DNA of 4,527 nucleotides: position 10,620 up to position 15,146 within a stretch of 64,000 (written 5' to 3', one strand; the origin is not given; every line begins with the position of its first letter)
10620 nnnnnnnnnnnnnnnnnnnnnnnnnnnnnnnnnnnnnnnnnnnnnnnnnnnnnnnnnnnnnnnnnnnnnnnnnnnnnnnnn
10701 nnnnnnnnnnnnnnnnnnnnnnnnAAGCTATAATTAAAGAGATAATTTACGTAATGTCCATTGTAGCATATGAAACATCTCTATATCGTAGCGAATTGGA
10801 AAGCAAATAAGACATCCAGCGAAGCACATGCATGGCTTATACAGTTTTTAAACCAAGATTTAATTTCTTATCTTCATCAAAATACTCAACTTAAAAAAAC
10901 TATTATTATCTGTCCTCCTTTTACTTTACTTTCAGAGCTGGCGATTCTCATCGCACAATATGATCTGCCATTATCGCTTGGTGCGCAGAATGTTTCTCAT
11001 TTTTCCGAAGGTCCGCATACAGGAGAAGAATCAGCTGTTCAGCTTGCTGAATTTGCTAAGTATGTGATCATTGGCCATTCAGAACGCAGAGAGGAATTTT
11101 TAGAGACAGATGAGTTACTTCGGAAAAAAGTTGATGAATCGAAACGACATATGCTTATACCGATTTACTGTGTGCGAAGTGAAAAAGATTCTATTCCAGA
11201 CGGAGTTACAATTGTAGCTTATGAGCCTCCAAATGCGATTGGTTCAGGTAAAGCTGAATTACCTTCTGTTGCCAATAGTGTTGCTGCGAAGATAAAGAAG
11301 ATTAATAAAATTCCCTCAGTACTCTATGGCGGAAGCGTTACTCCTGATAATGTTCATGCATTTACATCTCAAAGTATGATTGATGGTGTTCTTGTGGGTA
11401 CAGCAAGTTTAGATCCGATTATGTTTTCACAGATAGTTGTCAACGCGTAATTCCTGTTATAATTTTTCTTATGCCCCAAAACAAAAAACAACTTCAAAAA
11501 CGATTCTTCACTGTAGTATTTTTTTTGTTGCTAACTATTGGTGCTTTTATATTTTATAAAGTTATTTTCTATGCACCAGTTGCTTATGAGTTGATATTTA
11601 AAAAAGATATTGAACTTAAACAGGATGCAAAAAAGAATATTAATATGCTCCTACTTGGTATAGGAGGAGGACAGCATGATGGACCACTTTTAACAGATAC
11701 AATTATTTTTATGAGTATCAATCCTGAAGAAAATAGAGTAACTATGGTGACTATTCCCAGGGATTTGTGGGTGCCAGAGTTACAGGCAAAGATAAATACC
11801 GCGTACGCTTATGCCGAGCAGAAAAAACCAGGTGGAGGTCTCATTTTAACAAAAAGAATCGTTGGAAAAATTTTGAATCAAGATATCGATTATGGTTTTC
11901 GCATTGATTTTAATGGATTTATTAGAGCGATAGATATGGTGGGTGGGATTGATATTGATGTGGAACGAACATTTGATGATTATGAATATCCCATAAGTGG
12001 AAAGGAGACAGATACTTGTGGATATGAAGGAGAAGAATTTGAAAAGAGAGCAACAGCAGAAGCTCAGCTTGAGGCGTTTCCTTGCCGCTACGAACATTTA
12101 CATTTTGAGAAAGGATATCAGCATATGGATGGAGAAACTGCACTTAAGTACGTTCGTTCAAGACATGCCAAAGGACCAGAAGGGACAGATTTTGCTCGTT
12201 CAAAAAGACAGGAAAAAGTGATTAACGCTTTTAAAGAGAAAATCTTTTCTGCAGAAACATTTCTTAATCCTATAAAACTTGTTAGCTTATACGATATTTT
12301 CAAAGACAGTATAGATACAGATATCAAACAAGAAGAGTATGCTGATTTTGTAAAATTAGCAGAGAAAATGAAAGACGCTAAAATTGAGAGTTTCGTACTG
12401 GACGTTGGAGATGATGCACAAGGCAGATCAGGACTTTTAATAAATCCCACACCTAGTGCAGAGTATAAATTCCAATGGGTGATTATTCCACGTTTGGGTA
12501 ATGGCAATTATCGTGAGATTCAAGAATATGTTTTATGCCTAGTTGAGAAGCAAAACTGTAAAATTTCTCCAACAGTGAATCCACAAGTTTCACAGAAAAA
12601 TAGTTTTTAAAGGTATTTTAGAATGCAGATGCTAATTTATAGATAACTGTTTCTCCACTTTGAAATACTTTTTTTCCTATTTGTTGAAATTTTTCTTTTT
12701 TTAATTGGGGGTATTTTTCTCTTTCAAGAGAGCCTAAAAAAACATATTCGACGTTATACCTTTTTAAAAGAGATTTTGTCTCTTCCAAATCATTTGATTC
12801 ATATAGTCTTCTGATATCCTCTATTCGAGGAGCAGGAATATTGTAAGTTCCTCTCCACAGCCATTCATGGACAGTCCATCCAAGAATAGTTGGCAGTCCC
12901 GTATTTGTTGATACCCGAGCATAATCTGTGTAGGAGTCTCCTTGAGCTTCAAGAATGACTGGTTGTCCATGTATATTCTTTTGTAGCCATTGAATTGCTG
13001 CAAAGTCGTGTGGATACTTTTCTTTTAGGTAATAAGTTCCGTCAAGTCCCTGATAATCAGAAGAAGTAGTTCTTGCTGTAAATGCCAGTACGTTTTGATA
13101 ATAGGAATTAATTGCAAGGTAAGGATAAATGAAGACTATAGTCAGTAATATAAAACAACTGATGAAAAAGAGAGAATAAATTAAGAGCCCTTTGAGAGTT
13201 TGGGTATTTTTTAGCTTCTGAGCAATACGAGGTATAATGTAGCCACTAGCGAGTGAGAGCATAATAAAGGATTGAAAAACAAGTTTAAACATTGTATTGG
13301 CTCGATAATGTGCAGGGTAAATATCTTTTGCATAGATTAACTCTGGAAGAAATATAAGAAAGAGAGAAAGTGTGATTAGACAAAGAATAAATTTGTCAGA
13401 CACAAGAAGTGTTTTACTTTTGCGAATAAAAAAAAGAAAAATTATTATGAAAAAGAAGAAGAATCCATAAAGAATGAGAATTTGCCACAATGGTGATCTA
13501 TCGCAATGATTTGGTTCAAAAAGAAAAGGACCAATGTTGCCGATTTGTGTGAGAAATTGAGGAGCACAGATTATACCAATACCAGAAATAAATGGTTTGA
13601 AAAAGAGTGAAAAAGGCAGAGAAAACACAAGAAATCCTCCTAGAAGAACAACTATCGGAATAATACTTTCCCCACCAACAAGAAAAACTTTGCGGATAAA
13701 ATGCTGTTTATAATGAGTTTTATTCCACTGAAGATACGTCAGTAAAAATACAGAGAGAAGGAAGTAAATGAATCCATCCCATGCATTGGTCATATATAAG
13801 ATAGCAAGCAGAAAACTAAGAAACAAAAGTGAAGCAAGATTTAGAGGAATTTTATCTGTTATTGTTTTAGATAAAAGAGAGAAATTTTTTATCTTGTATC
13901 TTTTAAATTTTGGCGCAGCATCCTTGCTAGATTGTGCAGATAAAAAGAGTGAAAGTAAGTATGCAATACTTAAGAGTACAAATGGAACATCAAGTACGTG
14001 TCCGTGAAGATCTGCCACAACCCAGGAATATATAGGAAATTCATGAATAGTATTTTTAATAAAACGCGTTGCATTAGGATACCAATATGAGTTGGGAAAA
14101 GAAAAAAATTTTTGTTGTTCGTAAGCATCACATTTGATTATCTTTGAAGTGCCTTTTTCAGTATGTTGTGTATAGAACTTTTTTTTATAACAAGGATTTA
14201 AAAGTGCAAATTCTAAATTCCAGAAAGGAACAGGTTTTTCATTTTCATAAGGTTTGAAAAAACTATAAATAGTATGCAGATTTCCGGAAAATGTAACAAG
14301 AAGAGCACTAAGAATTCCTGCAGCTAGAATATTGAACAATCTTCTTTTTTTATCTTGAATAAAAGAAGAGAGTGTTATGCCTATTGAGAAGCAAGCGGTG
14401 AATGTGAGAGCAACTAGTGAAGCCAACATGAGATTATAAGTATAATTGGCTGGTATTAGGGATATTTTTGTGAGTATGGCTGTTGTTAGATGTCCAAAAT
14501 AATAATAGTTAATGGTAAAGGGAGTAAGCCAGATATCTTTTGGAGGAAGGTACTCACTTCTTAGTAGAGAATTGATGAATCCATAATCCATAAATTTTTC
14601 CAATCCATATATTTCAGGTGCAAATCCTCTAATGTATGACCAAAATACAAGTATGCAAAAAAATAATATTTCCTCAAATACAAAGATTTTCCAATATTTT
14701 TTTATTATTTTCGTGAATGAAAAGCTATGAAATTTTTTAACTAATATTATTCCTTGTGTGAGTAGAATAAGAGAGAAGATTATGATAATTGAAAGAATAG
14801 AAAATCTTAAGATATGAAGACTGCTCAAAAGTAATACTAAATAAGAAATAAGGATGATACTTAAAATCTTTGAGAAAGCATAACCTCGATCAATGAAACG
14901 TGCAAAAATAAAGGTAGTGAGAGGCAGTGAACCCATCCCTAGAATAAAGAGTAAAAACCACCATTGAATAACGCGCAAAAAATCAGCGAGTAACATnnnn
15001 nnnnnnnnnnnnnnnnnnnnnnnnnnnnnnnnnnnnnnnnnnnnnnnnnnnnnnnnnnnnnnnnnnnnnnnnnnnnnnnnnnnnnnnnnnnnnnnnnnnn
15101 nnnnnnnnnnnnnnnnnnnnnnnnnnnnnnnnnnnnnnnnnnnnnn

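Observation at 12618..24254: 11.6 kb, 10-gene co-directional cluster coupling PilN/PilO-like proteins, a Pro/Thr-linker surface protein and a GT-C glycosylation toolkit: candidate undescribed surface-protein glycosylation/assembly system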

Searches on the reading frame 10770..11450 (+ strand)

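Call 8: search_protein_families(library=pfam, proteins=[window:10770-11450:+], max_evalue=0.001)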
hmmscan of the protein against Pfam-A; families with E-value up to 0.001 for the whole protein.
window:10770-11450:+ (226 aa): 1 family
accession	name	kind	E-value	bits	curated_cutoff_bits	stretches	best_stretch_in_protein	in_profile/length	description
PF00121.24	TIM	-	1.5e-51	175.8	20.1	1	5-224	2-243/245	Triosephosphate isomerase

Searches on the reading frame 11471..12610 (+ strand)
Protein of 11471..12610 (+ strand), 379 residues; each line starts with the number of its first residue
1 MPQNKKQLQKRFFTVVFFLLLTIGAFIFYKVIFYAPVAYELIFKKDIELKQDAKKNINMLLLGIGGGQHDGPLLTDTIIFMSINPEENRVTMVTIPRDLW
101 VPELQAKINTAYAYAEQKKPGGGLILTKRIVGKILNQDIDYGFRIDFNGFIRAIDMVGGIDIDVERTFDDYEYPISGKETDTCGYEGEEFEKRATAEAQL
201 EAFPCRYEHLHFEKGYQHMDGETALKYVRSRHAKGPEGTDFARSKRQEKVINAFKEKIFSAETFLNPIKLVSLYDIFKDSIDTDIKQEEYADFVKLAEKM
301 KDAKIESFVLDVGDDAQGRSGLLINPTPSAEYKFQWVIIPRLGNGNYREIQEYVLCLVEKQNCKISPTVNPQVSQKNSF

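Call 8: search_protein_families(library=pfam, proteins=[window:11471-12610:+], max_evalue=0.001)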
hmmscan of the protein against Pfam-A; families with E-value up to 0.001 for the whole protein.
window:11471-12610:+ (379 aa): 1 family
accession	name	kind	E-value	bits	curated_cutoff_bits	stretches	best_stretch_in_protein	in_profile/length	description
PF03816.19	LytR_cpsA_psr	-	5.1e-33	114.8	24.6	1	75-258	2-148/150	LytR_cpsA_psr family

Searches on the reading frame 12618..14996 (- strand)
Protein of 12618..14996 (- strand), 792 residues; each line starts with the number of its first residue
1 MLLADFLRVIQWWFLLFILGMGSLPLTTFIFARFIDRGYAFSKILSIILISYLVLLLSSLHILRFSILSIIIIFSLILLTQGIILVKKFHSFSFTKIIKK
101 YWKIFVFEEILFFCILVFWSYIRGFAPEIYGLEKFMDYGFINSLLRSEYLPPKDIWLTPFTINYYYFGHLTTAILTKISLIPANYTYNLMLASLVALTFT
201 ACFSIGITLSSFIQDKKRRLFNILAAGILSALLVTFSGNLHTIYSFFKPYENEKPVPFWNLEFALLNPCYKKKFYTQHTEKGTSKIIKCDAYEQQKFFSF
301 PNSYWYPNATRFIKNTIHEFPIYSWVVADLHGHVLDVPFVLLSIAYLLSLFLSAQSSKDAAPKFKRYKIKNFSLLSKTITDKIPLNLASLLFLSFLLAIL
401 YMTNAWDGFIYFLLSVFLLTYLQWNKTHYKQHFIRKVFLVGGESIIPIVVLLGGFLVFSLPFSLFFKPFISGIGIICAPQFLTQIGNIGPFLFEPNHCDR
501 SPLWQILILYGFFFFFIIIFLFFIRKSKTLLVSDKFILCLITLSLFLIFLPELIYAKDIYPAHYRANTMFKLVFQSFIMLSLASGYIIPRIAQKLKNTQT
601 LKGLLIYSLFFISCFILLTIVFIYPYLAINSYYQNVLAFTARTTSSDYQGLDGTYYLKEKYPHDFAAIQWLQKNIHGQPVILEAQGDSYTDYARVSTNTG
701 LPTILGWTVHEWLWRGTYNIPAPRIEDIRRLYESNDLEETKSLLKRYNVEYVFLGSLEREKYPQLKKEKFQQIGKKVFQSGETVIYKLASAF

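Call 3: search_protein_families(library=pfam, proteins=[window:12618-14996:-], max_evalue=0.01)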
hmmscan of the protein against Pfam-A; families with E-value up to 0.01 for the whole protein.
window:12618-14996:- (792 aa): 1 family
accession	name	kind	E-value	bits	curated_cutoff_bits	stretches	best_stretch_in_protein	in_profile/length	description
PF10060.15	DUF2298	-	8.3e-97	325.6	27.8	2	49-524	1-386/488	Uncharacterized membrane protein (DUF2298)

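Call 4: search_protein_families(library=ncbifam, proteins=[window:12618-14996:-], max_evalue=0.01)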
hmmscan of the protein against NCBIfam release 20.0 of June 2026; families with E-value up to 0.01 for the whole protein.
window:12618-14996:- (792 aa): 1 family
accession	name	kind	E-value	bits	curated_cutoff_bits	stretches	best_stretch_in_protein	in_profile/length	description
TIGR03662.1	Chlor_Arch_YYY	subfamily_domain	8.7e-156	520.5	300.25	2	5-522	1-425/727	chlor_Arch_YYY domain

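Call 53: find_homologous_proteins(query=window:12618-14996:-, max_evalue=0.00001)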
Query window:12618-14996:- (792 aa): 3851 proteins with E <= 0.00001 among 8000 candidates; the best 120 are listed.
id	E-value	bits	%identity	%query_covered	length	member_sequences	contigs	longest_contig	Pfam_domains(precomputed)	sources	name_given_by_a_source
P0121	0.0e+0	1623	92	100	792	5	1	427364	PF10060.16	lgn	-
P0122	0.0e+0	1503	84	100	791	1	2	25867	PF10060.16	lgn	-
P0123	0.0e+0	1395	78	100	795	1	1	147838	PF10060.16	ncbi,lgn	-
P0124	4.0e-279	946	56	99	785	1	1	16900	PF10060.16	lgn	-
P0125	2.4e-274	931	56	98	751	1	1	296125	PF10060.16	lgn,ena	-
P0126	2.7e-273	927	55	99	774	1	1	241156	PF10060.16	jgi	jgi:YYY domain-containing protein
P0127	1.3e-271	922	55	99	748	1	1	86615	PF10060.16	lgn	-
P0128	6.4e-269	913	53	100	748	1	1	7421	PF10060.16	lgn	-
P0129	2.9e-268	910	54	99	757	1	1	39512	PF10060.16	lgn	-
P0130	5.3e-268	910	55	99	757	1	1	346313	PF10060.16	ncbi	-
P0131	1.0e-267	909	54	99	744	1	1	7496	PF10060.16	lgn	-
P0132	5.2e-267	906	53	100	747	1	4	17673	PF10060.16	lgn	-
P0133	6.6e-266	903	55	99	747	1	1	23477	PF10060.16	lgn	-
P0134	1.0e-265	902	56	98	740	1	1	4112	PF10060.16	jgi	jgi:uncharacterized membrane protein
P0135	2.8e-264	897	54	99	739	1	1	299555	PF10060.16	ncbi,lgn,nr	ncbi:MAG: hypothetical protein HZC02_03195 [Candidatus Levybacteria bacterium]|nr:hypothetical prote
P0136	1.5e-263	895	53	99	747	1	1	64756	PF10060.16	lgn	-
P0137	9.8e-262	889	55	99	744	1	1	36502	PF10060.16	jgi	jgi:uncharacterized membrane protein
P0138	1.9e-261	888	52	99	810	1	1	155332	PF10060.16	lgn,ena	-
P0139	4.0e-261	887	55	99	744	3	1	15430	PF10060.16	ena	-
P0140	4.4e-261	887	53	100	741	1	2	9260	PF10060.16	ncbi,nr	ncbi:MAG TPA: DUF2298 domain-containing protein [Patescibacteria group bacterium]|nr:DUF2298 domain-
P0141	1.4e-260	885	55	98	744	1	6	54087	PF10060.16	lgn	-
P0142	7.0e-260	883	53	99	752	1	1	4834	PF10060.16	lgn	-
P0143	1.4e-259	882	55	99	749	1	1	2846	PF10060.16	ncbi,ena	-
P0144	4.8e-259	880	53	99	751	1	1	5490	PF10060.16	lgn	-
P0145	5.5e-259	880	53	99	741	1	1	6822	PF10060.16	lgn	-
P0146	7.3e-259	879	54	99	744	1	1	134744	PF10060.16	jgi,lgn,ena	-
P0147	8.6e-259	879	55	99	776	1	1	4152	PF10060.16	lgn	-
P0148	3.3e-258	877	54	99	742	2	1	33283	PF10060.16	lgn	-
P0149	1.0e-257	876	53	99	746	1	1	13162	PF10060.16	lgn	-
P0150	1.3e-257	875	54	99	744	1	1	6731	PF10060.16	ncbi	-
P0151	2.5e-256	871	55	99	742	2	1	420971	PF10060.16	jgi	jgi:uncharacterized membrane protein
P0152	3.0e-256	871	52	99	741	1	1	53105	PF10060.16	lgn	-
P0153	2.7e-255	868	53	99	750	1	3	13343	PF10060.16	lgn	-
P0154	3.4e-255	867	54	99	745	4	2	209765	PF10060.16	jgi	jgi:uncharacterized membrane protein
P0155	3.9e-255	867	53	99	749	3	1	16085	PF10060.16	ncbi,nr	ncbi:MAG: hypothetical protein KBC15_03955 [Candidatus Levybacteria bacterium]|nr:hypothetical prote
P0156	5.2e-255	867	51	99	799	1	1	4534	PF10060.16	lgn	-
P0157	9.1e-255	866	52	99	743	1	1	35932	PF10060.16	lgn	-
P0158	2.8e-254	864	53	99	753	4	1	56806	PF10060.16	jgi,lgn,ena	-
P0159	3.4e-254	864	53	100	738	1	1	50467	PF10060.16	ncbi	-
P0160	3.4e-254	864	54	100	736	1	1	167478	PF10060.16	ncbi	-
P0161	7.6e-254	863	53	99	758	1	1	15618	PF10060.16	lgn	-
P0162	1.1e-253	862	52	99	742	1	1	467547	PF10060.16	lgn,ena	-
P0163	1.1e-253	862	53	99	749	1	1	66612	PF10060.16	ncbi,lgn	-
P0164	1.5e-253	862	52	99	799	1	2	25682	PF10060.16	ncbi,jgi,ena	-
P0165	1.8e-253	861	51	99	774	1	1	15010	PF10060.16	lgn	-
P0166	3.7e-253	860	52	99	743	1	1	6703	PF10060.16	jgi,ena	-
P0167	1.5e-252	858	52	99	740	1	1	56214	PF10060.16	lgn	-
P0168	1.8e-252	858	54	100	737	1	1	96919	PF10060.16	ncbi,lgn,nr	ncbi:MAG TPA: DUF2298 domain-containing protein [Candidatus Limnocylindrales bacterium]|nr:DUF2298 d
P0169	2.3e-252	858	54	99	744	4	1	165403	PF10060.16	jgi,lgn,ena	-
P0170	2.6e-252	858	52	100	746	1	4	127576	PF10060.16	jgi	jgi:uncharacterized membrane protein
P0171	2.8e-252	858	51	99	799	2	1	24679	PF10060.16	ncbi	-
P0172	6.0e-251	853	53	100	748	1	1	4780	PF10060.16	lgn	-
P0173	2.0e-250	851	53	99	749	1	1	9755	PF10060.16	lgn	-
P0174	3.0e-250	851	51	99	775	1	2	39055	PF10060.16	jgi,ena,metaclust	metaclust:\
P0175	5.1e-250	850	52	98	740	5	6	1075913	PF10060.16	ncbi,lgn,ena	ncbi:MAG: DUF2298 domain-containing protein [Patescibacteria group bacterium]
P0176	7.1e-250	850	53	99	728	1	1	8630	PF10060.16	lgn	-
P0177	1.7e-249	848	53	99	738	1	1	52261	PF10060.16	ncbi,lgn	-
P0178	1.9e-249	848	52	99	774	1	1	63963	PF10060.16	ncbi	-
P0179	1.0e-248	846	52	99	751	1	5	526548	PF10060.16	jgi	jgi:uncharacterized membrane protein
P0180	2.5e-248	844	52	100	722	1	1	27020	PF10060.16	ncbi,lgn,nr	ncbi:hypothetical protein HZA75_06495 [Candidatus Roizmanbacteria bacterium]|nr:hypothetical protein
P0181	1.9e-247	842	51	99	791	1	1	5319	PF10060.16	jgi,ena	-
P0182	2.6e-247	841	52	99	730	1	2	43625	PF10060.16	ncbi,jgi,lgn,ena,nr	ncbi:MAG TPA: DUF2298 domain-containing protein [Methylomirabilota bacterium]|nr:DUF2298 domain-cont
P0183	8.7e-247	839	51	99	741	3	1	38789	PF10060.16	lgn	-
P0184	1.3e-246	839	52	99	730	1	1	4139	PF10060.16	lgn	-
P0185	1.6e-246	838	52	97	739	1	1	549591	PF10060.16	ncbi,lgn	-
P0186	2.0e-246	838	51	100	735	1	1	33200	PF10060.16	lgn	-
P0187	3.9e-246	837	52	100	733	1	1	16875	PF10060.16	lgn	-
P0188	4.0e-246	837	53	99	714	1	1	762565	PF10060.16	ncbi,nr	ncbi:MAG: hypothetical protein HYV37_00870 [Candidatus Levyibacteriota bacterium]|nr:MAG: hypothetic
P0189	6.2e-246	837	52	100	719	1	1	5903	PF10060.16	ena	-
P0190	1.5e-245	835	52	99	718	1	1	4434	PF10060.16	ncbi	-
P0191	2.0e-245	835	51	99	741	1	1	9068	PF10060.16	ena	-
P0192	1.6e-244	832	53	100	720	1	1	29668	PF10060.16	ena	-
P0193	2.3e-244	831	52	99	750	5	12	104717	PF10060.16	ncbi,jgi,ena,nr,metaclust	ncbi:MAG: hypothetical protein CO135_00690 [Candidatus Levybacteria bacterium CG_4_9_14_3_um_filter_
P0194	3.0e-244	831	53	99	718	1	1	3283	PF10060.16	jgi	jgi:uncharacterized membrane protein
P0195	3.6e-244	831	57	87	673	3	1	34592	PF10060.16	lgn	-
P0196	3.9e-244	831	51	99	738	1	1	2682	PF10060.16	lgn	-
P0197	4.8e-244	830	52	100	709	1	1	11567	PF10060.16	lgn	-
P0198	5.9e-244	830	51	100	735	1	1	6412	PF10060.16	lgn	-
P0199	6.2e-244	830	52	99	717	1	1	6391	PF10060.16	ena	-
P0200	7.0e-244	830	54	99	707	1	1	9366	PF10060.16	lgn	-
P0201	1.9e-243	828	52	99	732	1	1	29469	PF10060.16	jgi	jgi:YYY domain-containing protein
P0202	2.4e-243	828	51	100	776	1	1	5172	PF10060.16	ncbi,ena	-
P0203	2.5e-243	828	51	100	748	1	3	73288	PF10060.16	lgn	-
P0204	3.0e-243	828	51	100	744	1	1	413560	PF10060.16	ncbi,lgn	-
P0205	3.5e-243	827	52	100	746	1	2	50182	PF10060.16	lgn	-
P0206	4.0e-243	827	52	100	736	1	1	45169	PF10060.16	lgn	-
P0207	4.7e-243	827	52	99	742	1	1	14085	PF10060.16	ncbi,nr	ncbi:MAG TPA: DUF2298 domain-containing protein [Xanthomonadales bacterium]|nr:DUF2298 domain-contai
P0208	8.3e-243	826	50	99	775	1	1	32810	PF10060.16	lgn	-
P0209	1.0e-242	826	48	100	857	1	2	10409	PF10060.16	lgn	-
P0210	1.1e-242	826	52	99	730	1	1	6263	PF10060.16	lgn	-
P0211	1.4e-242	826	51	99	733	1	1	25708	PF10060.16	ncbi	-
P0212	1.4e-242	825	51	100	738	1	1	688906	PF10060.16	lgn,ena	-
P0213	2.5e-242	825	51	99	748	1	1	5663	PF10060.16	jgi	jgi:uncharacterized membrane protein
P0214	2.5e-242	825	51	100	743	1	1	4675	PF10060.16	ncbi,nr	ncbi:MAG: DUF2298 domain-containing protein [Candidatus Levybacteria bacterium]|nr:DUF2298 domain-co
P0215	2.8e-242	824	52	99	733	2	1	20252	PF10060.16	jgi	jgi:uncharacterized membrane protein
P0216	4.0e-242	824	52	100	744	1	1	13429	PF10060.16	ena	-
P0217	4.8e-242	824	55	87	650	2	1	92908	PF10060.16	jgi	-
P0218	5.2e-242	824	53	99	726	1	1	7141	PF10060.16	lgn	-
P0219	9.9e-242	823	51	100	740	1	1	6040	PF10060.16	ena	-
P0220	1.0e-241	823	52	99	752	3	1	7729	PF10060.16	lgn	-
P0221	1.1e-241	823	52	99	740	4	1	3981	PF10060.16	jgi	-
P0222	1.7e-241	822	52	99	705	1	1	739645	PF10060.16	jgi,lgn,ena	-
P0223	2.4e-241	821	52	99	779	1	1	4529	PF10060.16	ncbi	-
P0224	6.4e-241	820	51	99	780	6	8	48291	PF10060.16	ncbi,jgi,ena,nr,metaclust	ncbi:MAG: hypothetical protein A3H79_02820 [Candidatus Levybacteria bacterium RIFCSPLOWO2_02_FULL_36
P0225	1.1e-240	819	51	100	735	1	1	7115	PF10060.16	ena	-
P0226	1.3e-240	819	50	99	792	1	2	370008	PF10060.16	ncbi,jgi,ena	-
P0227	1.4e-240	819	51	100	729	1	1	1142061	PF10060.16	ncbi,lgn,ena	-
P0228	1.6e-240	819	51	100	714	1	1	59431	PF10060.16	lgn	-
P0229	1.6e-240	819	49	99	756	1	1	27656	PF10060.16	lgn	-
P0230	1.9e-240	818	52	100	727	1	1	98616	PF10060.16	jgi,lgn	-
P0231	2.6e-240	818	52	99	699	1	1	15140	PF10060.16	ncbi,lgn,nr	ncbi:MAG: hypothetical protein HYV39_03395 [Candidatus Levybacteria bacterium]|nr:hypothetical prote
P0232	3.8e-240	817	53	96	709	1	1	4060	PF10060.16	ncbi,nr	ncbi:MAG TPA: DUF2298 domain-containing protein, partial [Patescibacteria group bacterium]|nr:DUF229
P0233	4.1e-240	817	49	99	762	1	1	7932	PF10060.16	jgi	jgi:YYY domain-containing protein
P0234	4.1e-240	817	51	99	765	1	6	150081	PF10060.16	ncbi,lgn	-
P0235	5.1e-240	817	52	100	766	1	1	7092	PF10060.16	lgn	-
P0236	6.8e-240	817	50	99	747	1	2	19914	PF10060.16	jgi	jgi:uncharacterized membrane protein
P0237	1.0e-239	816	47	100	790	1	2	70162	PF10060.16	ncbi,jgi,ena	-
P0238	1.1e-239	816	51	98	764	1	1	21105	PF10060.16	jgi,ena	-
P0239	1.3e-239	816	50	99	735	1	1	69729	PF10060.16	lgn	-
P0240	1.4e-239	816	50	99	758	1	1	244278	PF10060.16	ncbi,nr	ncbi:MAG: hypothetical protein HYW62_03710 [Candidatus Levybacteria bacterium]|nr:hypothetical prote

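Call 65: predict_structure(alignment_id=A5)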
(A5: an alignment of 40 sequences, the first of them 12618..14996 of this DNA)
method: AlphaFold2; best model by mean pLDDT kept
length: 792 residues; sequences in the alignment: 40
mean_pLDDT: 73.6   pTM: 0.75
mean pLDDT of the five models: 73.6, 71.8, 71.1, 70.5, 69.5
residues with pLDDT >= 90: 220; 70-90: 275; 50-70: 151; < 50: 146
segments of 3 or more residues with pLDDT < 50: 124-132, 156-163, 240-265, 298-319, 359-375, 470-472, 557-562, 630-654, 686-693, 706-721
pLDDT, mean of each block of 10 residues (from residue 1): 85 96 92 92 96 93 93 94 79 83 94 89 50 59 80 50 66 92 79 88 95 71 90 72 44 36 51 73 78 49 35 46 52 72 96 69 40 50 80 95 84 93 79 85 89 93 66 57 67 59 65 90 89 93 88 58 56 84 93 85 89 87 61 39 38 52 83 74 55 51 50 36 67 89 85 82 85 91 87 52
secondary structure, 60 per line:
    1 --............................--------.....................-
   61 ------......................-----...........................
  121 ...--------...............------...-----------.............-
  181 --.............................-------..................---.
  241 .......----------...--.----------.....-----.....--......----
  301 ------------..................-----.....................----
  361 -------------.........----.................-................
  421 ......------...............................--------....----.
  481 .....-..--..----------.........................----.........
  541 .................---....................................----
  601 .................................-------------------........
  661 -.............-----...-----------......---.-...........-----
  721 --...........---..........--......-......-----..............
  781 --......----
elements in order (helices of 4 or more, strands of 3 or more residues): H3-30 H39-59 H67-88 H94-123 H132-146 H167-179 H183-211 H219-236 H240-246 E274-278 E284-288 H291-296 H313-330 H336-356 H374-382 H387-403 H405-426 H433-463 E472-475 H480-485 H503-527 H532-553 E554-557 H561-596 H601-633 H653-660 H662-674 E680-682 H694-699 H705-715 H723-733 H737-746 E749-754 H756-761 H767-773 E774-780 E783-788
